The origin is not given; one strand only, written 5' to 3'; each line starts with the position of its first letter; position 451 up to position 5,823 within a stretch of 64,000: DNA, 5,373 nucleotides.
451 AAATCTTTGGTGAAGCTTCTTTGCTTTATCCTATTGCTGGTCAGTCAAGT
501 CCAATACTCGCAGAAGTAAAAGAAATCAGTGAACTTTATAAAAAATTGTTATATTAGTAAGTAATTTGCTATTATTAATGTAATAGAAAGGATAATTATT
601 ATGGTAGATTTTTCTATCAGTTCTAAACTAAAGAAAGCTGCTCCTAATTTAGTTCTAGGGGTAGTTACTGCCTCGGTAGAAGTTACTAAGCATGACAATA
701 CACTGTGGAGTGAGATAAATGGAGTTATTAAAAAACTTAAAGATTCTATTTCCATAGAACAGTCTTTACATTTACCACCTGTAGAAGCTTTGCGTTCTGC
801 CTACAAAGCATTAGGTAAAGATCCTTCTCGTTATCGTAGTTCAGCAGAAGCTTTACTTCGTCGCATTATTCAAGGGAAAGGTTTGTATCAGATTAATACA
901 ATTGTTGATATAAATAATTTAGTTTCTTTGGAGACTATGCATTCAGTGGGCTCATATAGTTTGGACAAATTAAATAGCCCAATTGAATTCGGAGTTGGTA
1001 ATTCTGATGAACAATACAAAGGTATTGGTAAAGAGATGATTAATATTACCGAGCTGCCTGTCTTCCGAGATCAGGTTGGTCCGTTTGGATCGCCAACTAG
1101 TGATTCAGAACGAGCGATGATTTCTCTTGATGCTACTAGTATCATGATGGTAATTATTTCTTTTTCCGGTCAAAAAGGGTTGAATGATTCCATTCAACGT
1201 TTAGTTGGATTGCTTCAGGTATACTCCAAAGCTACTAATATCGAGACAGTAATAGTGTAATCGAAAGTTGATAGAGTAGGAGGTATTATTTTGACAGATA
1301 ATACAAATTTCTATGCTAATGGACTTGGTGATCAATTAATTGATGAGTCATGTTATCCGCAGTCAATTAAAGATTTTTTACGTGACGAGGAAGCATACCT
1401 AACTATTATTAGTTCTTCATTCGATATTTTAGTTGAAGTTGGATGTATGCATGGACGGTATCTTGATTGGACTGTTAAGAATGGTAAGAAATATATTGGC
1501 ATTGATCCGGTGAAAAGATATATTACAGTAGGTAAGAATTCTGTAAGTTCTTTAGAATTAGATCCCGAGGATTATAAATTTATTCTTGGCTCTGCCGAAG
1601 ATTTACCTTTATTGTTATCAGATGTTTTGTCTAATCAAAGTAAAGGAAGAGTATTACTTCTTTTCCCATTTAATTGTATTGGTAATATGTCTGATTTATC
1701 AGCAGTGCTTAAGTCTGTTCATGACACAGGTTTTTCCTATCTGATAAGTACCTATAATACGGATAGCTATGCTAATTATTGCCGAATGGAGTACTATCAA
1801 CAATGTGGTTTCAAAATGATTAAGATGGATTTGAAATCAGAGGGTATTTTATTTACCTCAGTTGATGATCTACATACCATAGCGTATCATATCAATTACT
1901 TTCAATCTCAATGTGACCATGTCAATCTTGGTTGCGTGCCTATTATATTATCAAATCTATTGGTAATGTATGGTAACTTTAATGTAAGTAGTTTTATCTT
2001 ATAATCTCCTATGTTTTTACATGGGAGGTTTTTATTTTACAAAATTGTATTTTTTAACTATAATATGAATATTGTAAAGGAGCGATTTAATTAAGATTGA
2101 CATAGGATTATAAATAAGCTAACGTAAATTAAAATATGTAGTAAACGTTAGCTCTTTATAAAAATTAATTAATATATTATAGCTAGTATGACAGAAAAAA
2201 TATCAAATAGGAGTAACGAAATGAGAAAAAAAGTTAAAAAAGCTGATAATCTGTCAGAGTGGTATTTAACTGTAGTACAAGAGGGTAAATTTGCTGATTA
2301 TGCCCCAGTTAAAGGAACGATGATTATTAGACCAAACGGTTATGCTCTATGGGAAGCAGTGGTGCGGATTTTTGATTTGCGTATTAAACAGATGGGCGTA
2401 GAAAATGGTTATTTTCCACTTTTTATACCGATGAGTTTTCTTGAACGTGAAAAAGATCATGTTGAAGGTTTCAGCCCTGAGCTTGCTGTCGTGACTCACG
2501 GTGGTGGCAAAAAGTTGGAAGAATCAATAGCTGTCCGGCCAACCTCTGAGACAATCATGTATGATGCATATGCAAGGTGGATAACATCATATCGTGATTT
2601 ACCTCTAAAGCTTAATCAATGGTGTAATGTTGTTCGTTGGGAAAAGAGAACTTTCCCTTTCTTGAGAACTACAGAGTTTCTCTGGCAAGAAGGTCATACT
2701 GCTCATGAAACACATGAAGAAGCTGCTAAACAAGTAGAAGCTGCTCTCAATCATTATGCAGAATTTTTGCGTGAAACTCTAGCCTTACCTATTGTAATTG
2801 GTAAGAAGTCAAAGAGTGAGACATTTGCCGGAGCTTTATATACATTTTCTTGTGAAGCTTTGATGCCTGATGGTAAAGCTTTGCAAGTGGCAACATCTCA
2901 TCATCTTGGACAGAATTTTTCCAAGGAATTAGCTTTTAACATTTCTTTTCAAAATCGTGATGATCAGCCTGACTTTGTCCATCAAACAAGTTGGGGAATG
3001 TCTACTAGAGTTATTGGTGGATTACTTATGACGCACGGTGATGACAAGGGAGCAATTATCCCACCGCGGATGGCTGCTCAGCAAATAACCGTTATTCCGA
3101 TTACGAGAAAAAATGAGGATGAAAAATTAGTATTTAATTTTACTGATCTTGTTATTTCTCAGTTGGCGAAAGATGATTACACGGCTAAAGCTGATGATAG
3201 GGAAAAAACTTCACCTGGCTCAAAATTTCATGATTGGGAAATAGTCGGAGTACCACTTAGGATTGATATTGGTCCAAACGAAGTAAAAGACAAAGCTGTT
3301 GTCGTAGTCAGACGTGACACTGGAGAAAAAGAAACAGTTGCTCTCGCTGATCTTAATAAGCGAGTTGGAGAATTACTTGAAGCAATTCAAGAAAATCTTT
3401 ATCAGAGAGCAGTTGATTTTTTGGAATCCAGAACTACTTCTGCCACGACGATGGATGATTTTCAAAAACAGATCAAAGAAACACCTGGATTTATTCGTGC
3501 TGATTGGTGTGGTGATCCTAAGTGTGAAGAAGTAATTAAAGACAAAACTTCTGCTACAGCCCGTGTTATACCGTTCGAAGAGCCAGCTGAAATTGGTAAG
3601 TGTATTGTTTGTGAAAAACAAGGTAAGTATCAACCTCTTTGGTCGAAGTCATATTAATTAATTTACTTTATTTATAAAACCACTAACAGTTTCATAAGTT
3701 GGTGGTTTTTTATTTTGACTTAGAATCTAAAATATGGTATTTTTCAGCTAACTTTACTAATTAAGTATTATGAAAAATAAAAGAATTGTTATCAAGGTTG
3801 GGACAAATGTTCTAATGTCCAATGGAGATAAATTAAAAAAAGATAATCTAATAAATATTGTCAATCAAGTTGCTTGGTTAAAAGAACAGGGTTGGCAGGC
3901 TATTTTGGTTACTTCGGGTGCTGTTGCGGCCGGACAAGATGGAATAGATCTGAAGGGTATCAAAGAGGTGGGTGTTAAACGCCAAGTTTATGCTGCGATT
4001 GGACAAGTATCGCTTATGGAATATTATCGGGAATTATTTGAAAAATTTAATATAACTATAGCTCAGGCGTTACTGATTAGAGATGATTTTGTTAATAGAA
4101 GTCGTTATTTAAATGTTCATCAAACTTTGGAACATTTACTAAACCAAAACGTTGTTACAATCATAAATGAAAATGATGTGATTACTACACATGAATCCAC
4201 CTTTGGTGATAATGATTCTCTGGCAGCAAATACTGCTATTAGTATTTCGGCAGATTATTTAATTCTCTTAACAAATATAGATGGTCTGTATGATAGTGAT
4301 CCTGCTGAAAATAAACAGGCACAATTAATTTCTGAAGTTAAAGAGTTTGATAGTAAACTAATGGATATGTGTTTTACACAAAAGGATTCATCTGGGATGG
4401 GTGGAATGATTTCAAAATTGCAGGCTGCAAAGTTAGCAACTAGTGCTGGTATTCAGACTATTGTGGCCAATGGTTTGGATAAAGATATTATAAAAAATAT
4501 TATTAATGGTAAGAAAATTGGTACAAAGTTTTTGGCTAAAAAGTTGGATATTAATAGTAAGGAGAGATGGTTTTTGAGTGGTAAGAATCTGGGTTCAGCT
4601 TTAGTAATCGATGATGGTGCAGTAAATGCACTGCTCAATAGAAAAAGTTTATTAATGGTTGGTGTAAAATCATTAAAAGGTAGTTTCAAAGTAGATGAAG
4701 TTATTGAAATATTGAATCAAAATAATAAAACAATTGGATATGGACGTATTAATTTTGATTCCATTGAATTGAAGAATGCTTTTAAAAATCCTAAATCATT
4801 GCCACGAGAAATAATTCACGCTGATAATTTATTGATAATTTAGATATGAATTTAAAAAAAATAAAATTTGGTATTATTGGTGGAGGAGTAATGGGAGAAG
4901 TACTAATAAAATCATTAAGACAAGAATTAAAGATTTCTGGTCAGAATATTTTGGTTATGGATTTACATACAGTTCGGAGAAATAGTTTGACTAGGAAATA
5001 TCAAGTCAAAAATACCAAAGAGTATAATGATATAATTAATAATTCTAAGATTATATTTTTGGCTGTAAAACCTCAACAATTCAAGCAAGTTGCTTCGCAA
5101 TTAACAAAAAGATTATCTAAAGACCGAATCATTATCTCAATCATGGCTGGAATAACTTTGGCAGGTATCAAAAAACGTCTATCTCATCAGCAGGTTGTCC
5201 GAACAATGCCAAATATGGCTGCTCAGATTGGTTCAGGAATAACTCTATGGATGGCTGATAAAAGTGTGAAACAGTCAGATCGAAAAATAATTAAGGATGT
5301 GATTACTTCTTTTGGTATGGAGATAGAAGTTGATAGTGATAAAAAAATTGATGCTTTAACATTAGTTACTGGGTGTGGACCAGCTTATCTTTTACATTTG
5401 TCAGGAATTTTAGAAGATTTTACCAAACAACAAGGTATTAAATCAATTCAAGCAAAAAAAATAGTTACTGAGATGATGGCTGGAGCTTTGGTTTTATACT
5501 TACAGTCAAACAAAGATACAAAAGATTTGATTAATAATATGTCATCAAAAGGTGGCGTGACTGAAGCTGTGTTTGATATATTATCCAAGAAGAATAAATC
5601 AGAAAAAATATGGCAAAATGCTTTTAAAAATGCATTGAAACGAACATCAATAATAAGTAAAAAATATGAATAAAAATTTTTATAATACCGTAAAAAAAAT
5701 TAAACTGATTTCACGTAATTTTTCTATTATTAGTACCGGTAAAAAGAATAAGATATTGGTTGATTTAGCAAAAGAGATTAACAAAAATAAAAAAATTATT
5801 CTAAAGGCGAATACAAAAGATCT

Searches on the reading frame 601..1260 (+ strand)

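Call 68: search_protein_families(library=pfam, proteins=[window:601-1260:+], max_evalue=0.000001)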
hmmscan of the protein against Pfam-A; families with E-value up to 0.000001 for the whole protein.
window:601-1260:+ (219 aa): 1 family
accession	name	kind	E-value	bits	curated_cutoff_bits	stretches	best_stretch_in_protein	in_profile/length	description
PF03483.22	B3_4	-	1e-16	61.5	29.3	1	65-190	3-129/174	B3/4 domain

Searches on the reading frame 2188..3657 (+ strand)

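Call 68: search_protein_families(library=pfam, proteins=[window:2188-3657:+], max_evalue=0.000001)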
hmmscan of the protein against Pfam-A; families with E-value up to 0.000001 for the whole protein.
window:2188-3657:+ (489 aa): 3 families
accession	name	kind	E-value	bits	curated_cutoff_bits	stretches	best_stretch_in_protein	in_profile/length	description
PF09180.16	ProRS-C_1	-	1.8e-19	70.1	31.5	1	422-489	1-71/71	Prolyl-tRNA synthetase, C-terminal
PF00587.30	tRNA-synt_2b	-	2.3e-19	70.6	29.3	1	110-280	7-176/179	tRNA synthetase class II core domain (G, H, P, S and T)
PF03129.25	HGTP_anticodon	-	5.2e-16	59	21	1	299-394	1-92/94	Anticodon binding domain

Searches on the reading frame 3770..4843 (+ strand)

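Call 68: search_protein_families(library=pfam, proteins=[window:3770-4843:+], max_evalue=0.000001)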
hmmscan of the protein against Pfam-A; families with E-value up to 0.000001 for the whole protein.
window:3770-4843:+ (357 aa): 2 families
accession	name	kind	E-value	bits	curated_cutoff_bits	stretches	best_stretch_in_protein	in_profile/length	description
PF00696.33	AA_kinase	-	4.1e-41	141.7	24.9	1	4-234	1-234/234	Amino acid kinase family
PF01472.26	PUA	-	8e-16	58.2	24.8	1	278-337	3-62/74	PUA domain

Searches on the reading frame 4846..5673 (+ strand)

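Call 68: search_protein_families(library=pfam, proteins=[window:4846-5673:+], max_evalue=0.000001)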
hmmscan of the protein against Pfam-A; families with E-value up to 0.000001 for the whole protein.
window:4846-5673:+ (275 aa): 2 families
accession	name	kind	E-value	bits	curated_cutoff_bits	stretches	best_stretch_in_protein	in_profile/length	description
PF14748.11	P5CR_dimer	-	5.6e-19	68.8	25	1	166-267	2-102/105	Pyrroline-5-carboxylate reductase dimerisation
PF03807.23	F420_oxidored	-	2.2e-17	63.8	21.6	1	7-102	1-94/94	NADP oxidoreductase coenzyme F420-dependent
